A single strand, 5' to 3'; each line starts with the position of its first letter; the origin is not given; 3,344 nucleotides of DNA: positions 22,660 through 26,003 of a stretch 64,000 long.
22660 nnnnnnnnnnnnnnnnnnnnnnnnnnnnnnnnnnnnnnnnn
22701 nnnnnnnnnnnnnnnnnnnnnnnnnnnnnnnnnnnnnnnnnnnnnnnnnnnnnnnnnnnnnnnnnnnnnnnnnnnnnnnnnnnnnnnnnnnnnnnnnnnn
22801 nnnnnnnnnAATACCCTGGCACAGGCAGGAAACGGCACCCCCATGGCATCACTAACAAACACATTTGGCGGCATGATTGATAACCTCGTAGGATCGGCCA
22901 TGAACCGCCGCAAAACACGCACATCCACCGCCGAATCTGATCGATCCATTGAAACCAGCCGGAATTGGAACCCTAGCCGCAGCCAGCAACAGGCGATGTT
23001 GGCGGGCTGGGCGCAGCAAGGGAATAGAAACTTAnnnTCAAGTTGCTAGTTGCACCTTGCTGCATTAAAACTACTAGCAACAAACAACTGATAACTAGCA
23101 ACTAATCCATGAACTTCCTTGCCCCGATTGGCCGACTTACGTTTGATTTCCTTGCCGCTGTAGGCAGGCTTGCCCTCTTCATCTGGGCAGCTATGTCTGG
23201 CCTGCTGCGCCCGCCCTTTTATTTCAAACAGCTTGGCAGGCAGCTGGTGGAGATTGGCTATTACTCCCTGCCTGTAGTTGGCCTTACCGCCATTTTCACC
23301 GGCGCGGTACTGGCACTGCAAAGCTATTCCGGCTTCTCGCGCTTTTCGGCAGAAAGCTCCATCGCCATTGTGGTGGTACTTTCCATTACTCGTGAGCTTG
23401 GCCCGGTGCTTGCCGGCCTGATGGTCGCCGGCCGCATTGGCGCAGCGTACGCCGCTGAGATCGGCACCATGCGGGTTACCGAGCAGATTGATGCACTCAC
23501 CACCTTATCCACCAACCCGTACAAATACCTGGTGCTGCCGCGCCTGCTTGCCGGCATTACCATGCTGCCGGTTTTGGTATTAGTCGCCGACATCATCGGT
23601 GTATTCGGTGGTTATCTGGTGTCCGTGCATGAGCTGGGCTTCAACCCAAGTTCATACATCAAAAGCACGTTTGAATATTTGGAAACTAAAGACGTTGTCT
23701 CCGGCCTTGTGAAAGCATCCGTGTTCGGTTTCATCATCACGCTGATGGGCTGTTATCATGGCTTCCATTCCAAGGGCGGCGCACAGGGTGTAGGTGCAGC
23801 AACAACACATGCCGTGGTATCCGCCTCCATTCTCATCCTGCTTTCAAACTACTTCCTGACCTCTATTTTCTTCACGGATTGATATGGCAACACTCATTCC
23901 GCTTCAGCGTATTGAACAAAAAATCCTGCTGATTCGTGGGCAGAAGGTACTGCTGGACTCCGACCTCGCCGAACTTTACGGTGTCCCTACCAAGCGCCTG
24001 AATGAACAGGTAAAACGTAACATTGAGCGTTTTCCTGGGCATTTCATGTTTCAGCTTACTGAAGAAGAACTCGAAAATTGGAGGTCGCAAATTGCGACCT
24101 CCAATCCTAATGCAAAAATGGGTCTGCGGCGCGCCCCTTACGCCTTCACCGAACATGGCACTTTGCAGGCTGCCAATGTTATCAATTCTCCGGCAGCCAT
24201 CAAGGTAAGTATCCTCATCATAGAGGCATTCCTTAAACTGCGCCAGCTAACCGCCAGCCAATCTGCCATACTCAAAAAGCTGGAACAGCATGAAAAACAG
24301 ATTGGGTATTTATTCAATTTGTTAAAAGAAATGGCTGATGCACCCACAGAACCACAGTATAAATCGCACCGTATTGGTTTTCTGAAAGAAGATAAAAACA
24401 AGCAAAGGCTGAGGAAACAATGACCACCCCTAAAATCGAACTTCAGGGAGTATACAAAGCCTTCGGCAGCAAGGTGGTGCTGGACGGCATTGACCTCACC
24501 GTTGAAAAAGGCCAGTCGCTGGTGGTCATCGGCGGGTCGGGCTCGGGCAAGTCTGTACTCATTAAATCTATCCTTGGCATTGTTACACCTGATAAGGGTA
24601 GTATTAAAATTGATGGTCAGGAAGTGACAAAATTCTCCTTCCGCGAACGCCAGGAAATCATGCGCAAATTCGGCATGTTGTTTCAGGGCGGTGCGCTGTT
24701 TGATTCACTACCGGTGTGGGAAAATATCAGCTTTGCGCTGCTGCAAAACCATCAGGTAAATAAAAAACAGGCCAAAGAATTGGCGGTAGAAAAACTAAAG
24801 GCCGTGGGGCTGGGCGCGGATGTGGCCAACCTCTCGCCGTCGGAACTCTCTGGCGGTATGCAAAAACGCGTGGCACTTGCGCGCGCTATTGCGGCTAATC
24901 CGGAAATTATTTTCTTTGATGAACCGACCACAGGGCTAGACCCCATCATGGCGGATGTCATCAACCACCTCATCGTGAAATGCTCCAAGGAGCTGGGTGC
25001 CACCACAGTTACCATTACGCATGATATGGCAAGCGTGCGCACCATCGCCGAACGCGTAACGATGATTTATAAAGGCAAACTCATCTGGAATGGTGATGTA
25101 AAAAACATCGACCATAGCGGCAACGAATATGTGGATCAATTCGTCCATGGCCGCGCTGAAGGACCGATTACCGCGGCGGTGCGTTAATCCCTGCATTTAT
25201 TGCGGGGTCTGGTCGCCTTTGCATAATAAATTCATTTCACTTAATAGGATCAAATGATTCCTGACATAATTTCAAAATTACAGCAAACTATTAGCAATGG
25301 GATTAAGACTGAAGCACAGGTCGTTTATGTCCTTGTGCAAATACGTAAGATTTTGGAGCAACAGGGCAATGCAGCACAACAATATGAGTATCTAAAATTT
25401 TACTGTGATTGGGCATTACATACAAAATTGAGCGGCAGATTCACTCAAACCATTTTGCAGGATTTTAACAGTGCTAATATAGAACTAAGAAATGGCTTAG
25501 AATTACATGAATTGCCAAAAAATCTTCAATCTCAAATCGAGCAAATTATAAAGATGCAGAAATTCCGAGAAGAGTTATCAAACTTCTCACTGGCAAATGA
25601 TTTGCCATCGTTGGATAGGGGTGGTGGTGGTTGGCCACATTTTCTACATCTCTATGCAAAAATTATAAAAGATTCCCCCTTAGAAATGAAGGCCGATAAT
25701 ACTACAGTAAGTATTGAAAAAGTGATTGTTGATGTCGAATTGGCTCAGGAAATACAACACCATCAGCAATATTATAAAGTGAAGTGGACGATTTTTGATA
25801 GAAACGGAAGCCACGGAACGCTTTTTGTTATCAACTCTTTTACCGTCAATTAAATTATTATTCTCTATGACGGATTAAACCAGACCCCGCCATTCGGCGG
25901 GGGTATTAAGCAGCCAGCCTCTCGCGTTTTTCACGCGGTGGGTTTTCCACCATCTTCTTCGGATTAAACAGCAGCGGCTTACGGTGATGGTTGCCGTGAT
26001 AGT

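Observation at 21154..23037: Translationally coupled cassette: two paralogous membrane-anchored Cys-motif proteins followed by a DAFRHAY / MDxxNNxxG protein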

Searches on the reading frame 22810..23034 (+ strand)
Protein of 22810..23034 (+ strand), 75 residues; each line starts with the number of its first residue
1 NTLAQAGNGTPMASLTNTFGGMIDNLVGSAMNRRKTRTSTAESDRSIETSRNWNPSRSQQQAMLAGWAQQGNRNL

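Call 40: find_related_loci(query=A3, collection=viral_contigs, flank=10000)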
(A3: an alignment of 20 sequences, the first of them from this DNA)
Query A3 (75 aa) in viral_contigs; peptide patterns used: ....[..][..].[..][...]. (x = any residue, [..] = any of these).
61 stretches matched a pattern, but none encodes a relative of the query by tblastn (E <= 1e-3).

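Call 41: search_solved_structures(query=A3, max_evalue=10)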
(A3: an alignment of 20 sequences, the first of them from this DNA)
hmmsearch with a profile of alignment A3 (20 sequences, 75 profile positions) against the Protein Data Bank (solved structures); distinct sequences matched with E-value up to 10: 2.
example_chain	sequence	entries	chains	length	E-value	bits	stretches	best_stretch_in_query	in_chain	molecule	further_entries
3mx9_A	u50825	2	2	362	0.73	13.2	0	29-46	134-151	Protein scV3V2(G19S) | scV3V2(G19S)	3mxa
9h3c_A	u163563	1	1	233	1.6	12.1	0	38-72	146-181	De novo designed tandem repeat protein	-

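Call 44: find_related_loci(query=A4, collection=metagenome_contigs, flank=10000)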
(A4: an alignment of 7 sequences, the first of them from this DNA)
Query A4 (75 aa) in metagenome_contigs; peptide patterns used: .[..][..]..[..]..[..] (x = any residue, [..] = any of these).
132 stretches matched a pattern; 1 encode a relative of the query (tblastn E <= 1e-3); 1 distinct loci.
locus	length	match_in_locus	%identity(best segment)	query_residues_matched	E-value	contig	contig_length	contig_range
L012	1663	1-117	85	37-75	9e-20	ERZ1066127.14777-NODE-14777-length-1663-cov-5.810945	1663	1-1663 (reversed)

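Call 45: find_homologous_proteins(query=A3, max_evalue=0.001)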
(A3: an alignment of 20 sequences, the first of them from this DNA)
Query A3 (20 sequences) (75 aa, profile of the alignment): 2 proteins with E <= 0.001 among 1217 candidates.
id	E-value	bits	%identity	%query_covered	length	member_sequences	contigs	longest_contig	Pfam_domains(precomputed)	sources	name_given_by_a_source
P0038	9.5e-26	107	45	97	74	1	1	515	-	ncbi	-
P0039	3.3e-24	102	47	71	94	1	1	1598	-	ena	-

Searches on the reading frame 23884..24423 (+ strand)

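Call 5: search_protein_families(library=pfam, proteins=[window:23884-24423:+], max_evalue=1)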
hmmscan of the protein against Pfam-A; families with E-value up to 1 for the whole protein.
window:23884-24423:+ (179 aa): 2 families
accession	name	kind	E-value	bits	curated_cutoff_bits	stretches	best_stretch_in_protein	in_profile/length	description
PF10543.14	ORF6N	-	6.3e-33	113.4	27.8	1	13-99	2-86/86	ORF6N domain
PF09669.15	Phage_pRha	-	0.053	14.5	29.9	1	42-121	16-91/91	Phage regulatory protein Rha (Phage_pRha)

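Call 6: search_protein_families(library=ncbifam, proteins=[window:23884-24423:+], max_evalue=1)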
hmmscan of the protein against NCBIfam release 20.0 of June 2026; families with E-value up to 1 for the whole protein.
window:23884-24423:+ (179 aa): 1 family
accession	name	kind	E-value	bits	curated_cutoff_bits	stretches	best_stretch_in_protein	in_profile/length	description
NF047394.1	AcylCoAsynMbcS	equivalog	0.073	11.7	850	1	87-141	436-488/525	acyl-CoA synthetase MbcS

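Call 7: search_protein_families(library=phrogs, proteins=[window:23884-24423:+], max_evalue=1)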
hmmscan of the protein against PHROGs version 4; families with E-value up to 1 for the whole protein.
window:23884-24423:+ (179 aa): 8 families
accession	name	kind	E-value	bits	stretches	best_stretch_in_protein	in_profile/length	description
phrog_4792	-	transcription regulation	7.4e-26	92.4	1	4-126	7-129/268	anti-repressor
phrog_2379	-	transcription regulation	1.5e-06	29.1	1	23-109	21-108/187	anti-repressor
phrog_7755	-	transcription regulation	3e-06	27.9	1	13-135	125-242/282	anti-repressor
phrog_1726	-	transcription regulation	4e-06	27.8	1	16-112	11-111/264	anti-repressor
phrog_1760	-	transcription regulation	4.7e-06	27.4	1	18-121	16-120/232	anti-repressor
phrog_8244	-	unknown function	7.5e-05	23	1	21-118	19-118/383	-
phrog_373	-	transcription regulation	8e-05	23.1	1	11-139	88-209/373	anti-repressor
phrog_5645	-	unknown function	0.14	13.5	1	112-152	14-54/87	-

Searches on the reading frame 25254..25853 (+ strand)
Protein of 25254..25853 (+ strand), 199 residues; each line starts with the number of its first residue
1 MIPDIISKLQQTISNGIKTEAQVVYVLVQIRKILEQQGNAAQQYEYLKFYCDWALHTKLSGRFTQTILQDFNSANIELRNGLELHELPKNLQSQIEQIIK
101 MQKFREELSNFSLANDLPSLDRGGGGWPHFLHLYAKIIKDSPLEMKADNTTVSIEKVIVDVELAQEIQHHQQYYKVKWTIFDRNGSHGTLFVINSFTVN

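Call 5: search_protein_families(library=pfam, proteins=[window:25254-25853:+], max_evalue=1)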
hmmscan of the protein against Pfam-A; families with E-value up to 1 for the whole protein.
window:25254-25853:+ (199 aa): 4 families
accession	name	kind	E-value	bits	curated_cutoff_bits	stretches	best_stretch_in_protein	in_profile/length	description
PF20217.3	DUF6577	-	0.0042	17.2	27.8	1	136-174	123-161/204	Family of unknown function (DUF6577)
PF23153.1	Aip3p_Bud6_N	-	0.014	16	27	1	57-111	36-86/109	Aip3p/Bud6 N-terminal domain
PF18215.6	Rtt106_N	-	0.06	13.4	26.3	1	84-100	3-19/45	Histone chaperone Rtt106 N-terminal domain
PF12339.13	DNAJ_related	-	0.33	11.6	25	0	9-72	60-124/127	DNA-J related protein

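Call 6: search_protein_families(library=ncbifam, proteins=[window:25254-25853:+], max_evalue=1)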
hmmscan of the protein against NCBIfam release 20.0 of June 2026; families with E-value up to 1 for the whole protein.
window:25254-25853:+ (199 aa): 0 families

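Call 7: search_protein_families(library=phrogs, proteins=[window:25254-25853:+], max_evalue=1)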
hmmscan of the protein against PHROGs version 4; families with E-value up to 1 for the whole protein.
window:25254-25853:+ (199 aa): 1 family
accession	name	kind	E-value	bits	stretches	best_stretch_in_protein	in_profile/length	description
phrog_2131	-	unknown function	0.12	13.3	1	150-184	60-93/134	-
